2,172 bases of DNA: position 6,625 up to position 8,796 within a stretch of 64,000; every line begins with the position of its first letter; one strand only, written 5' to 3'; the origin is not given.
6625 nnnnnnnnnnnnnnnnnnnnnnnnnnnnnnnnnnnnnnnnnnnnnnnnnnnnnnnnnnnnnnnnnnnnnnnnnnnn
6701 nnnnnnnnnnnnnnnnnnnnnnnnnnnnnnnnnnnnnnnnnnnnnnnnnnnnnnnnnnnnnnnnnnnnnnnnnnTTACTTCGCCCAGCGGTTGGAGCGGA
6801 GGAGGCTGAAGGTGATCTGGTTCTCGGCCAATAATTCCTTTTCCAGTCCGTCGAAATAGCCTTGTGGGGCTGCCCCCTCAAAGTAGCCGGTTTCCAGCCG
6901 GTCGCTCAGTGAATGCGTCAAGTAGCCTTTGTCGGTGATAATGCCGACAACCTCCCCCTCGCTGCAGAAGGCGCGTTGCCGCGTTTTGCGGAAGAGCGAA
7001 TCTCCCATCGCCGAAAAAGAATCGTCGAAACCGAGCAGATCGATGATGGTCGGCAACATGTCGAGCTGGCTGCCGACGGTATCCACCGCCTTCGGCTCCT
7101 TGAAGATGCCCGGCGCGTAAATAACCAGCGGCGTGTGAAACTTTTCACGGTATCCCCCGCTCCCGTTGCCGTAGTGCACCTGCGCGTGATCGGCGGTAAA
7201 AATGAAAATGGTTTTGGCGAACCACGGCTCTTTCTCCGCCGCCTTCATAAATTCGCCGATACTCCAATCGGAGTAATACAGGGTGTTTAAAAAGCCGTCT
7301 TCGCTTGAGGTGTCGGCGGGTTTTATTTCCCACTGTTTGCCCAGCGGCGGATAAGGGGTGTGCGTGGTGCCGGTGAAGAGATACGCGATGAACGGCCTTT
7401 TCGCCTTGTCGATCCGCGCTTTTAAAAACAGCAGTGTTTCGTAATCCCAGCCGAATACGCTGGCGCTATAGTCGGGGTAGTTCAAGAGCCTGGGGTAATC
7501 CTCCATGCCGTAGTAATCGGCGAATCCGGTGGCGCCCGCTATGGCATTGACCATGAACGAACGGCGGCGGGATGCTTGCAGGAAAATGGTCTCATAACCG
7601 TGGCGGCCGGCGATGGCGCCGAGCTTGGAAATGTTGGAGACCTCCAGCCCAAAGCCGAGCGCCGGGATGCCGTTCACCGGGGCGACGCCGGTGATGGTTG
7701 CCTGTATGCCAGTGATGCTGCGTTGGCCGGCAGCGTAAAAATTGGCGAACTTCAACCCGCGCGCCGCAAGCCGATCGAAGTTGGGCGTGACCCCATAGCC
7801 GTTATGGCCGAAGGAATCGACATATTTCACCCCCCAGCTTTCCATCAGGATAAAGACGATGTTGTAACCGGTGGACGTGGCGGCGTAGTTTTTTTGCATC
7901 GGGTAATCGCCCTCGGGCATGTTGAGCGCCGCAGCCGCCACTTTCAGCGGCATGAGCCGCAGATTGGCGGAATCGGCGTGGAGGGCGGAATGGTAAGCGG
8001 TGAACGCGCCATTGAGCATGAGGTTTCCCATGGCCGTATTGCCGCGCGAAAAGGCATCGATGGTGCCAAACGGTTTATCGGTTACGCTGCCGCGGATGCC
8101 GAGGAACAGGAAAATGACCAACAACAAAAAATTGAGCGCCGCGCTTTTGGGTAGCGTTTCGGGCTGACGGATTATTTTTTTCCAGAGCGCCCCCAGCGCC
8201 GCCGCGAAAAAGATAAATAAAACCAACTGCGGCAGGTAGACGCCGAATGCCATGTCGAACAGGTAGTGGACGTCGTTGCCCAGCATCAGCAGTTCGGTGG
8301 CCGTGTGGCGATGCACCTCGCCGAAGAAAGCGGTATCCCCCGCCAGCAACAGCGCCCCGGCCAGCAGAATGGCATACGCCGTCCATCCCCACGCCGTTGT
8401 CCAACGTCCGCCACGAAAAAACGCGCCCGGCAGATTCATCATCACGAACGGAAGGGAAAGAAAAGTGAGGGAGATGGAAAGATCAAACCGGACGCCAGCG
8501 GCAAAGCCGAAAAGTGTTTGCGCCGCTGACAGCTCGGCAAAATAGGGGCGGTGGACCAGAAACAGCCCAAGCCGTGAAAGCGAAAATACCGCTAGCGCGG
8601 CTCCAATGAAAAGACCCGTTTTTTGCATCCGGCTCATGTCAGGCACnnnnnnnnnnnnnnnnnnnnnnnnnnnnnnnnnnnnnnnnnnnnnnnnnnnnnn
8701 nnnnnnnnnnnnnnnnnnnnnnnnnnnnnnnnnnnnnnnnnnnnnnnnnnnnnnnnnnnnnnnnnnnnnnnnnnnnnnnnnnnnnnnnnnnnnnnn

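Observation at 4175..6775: AT-rich island carrying a decayed Sau3AI-type restriction-modification module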

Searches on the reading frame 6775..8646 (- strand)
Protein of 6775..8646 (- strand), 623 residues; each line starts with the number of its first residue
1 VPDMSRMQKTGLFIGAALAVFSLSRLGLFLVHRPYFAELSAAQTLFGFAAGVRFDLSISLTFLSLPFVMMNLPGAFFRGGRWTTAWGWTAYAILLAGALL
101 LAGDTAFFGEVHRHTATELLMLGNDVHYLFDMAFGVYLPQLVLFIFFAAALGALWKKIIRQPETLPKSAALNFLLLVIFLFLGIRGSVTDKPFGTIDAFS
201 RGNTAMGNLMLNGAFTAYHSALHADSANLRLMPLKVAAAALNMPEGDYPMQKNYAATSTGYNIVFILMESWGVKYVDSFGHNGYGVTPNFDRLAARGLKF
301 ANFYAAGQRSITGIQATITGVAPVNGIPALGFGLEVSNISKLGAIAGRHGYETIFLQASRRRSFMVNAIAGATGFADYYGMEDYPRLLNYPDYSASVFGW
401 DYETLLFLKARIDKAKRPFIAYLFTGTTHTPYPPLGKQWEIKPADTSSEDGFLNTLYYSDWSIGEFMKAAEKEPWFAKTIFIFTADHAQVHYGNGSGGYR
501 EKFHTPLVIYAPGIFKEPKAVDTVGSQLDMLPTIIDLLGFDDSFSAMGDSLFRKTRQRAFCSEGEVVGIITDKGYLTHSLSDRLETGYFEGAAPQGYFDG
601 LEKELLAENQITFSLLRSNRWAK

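Call 3: search_protein_families(library=pfam, proteins=[window:6775-8646:-], max_evalue=0.01)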
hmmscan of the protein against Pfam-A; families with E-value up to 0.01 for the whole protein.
window:6775-8646:- (623 aa): 1 family
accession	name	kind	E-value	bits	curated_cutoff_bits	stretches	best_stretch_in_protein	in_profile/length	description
PF00884.28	Sulfatase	-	2.6e-37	129.2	25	1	262-539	2-300/301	Sulfatase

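Call 14: search_protein_families(library=ncbifam, proteins=[window:6775-8646:-], max_evalue=0.01)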
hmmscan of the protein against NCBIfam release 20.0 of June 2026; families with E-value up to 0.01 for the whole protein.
window:6775-8646:- (623 aa): 7 families
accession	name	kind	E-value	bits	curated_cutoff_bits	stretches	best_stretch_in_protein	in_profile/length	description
NF053595.1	LptchSynLtaSGpos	equivalog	2.8e-13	49.3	970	1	252-558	229-547/626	lipoteichoic acid synthase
TIGR03417.1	chol_sulfatase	equivalog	2.1e-11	43.4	433.45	1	449-551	252-360/500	choline-sulfatase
NF010322.0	PRK13759.1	equivalog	1.4e-10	40.3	481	2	262-353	8-99/486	arylsulfatase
NF003000.0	PRK03776.1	equivalog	3.1e-10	38.7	574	1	259-545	160-452/763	phosphatidylglycerol--membrane-oligosaccharide glycerophosphotransferase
NF009027.0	PRK12363.1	equivalog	7.1e-10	38.2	572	1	256-556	152-460/703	phosphoglycerol transferase I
NF045661.1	HdlasePehA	equivalog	7.3e-10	38.1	900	1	460-552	292-389/506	phosphoric/sulfuric ester hydrolase PehA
NF038282.1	LapC_YejM_PbgA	exception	1.2e-07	30.5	825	1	459-565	421-530/584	LPS biosynthesis-modulating metalloenzyme YejM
